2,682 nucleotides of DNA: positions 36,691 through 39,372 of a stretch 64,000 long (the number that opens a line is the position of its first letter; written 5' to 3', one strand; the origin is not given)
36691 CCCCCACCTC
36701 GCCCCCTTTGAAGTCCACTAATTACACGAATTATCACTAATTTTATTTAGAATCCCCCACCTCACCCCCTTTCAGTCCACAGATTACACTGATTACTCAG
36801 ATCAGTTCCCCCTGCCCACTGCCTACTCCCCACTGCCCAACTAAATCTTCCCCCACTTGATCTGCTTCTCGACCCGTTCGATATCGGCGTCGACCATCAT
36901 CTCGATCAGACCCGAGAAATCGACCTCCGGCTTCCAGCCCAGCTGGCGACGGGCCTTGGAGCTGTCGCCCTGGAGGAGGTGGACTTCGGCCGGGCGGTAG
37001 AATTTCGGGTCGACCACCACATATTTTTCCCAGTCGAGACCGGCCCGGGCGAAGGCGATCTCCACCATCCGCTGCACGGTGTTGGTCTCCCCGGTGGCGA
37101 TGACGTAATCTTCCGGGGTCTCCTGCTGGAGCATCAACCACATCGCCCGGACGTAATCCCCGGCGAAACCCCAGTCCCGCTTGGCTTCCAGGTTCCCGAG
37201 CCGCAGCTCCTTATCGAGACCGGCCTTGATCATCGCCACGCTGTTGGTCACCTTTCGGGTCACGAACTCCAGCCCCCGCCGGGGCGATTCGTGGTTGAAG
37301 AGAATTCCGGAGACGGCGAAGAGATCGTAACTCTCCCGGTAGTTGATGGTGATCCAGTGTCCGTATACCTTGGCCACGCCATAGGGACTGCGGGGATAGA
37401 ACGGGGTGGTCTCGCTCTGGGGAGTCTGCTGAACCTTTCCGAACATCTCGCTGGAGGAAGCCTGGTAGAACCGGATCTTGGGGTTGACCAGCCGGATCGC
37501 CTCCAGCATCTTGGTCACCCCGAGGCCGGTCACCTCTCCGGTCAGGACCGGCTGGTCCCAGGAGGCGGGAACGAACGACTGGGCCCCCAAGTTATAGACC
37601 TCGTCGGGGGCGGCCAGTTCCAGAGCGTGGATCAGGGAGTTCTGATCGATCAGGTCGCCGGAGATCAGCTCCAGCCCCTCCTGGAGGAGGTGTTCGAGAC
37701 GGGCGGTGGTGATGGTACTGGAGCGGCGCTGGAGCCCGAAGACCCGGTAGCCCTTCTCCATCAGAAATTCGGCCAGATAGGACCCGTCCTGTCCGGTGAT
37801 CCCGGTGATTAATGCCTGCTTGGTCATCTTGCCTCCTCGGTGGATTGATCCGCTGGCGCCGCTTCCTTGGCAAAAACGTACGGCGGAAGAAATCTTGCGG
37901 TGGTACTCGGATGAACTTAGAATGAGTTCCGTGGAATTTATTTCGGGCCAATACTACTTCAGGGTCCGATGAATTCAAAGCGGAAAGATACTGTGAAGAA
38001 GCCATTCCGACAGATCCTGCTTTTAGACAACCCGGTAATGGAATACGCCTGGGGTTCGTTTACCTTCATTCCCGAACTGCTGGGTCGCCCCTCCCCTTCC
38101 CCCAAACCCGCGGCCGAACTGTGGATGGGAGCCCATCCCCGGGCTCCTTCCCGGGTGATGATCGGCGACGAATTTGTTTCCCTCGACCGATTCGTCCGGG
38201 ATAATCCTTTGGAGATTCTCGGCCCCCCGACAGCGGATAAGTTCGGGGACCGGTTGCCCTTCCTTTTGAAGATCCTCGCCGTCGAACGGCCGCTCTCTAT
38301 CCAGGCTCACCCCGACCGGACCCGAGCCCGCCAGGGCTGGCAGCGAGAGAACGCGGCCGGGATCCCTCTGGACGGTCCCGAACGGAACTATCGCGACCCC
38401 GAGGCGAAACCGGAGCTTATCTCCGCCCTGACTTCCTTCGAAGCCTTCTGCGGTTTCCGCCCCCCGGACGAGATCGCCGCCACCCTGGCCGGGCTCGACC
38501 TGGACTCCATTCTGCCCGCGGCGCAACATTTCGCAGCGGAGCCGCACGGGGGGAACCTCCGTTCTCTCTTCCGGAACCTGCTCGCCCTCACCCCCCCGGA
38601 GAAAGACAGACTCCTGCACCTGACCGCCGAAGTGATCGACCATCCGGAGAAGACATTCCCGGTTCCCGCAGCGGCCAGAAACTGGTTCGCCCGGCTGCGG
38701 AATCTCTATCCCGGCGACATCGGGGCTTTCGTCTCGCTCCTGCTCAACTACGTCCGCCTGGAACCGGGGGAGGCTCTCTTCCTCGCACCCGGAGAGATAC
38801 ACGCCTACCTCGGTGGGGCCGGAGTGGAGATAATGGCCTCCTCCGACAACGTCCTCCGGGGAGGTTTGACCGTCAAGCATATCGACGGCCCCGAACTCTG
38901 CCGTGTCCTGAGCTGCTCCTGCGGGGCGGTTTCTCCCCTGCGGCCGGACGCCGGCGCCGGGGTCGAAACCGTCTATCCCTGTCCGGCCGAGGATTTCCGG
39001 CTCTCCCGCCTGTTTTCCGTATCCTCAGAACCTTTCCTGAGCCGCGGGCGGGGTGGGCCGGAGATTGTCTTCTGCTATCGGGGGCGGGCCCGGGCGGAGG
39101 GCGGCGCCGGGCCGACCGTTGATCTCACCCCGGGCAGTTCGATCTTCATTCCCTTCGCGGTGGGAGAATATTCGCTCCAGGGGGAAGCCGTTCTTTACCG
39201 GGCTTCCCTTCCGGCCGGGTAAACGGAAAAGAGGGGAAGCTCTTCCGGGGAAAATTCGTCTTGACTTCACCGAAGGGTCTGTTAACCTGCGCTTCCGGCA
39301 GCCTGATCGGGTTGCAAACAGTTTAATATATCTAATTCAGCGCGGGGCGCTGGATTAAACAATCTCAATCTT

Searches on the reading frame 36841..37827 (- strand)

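Call 99: search_protein_families(library=pfam, proteins=[window:36841-37827:-], max_evalue=0.00001)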
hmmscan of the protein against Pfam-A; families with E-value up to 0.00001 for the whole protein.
window:36841-37827:- (328 aa): 4 families
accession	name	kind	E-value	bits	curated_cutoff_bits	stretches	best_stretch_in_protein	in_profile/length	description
PF16363.11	GDP_Man_Dehyd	-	3.4e-133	444.7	27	1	6-311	1-332/332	GDP-mannose 4,6 dehydratase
PF01370.27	Epimerase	-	7.2e-70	235.6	20.9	1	5-244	1-240/240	NAD dependent epimerase/dehydratase family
PF05368.20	NmrA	-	1.6e-07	31.6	27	1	1-70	1-68/298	NmrA-like family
PF04321.23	RmlD_sub_bind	-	2.5e-07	30.5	27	1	5-174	3-150/287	RmlD substrate binding domain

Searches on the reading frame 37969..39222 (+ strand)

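Call 99: search_protein_families(library=pfam, proteins=[window:37969-39222:+], max_evalue=0.00001)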
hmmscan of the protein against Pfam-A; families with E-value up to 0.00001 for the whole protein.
window:37969-39222:+ (417 aa): 1 family
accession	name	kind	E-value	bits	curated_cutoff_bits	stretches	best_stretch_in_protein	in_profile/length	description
PF20511.4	PMI_typeI_cat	-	1.3e-32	113.3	22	1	18-165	3-142/143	Phosphomannose isomerase type I, catalytic domain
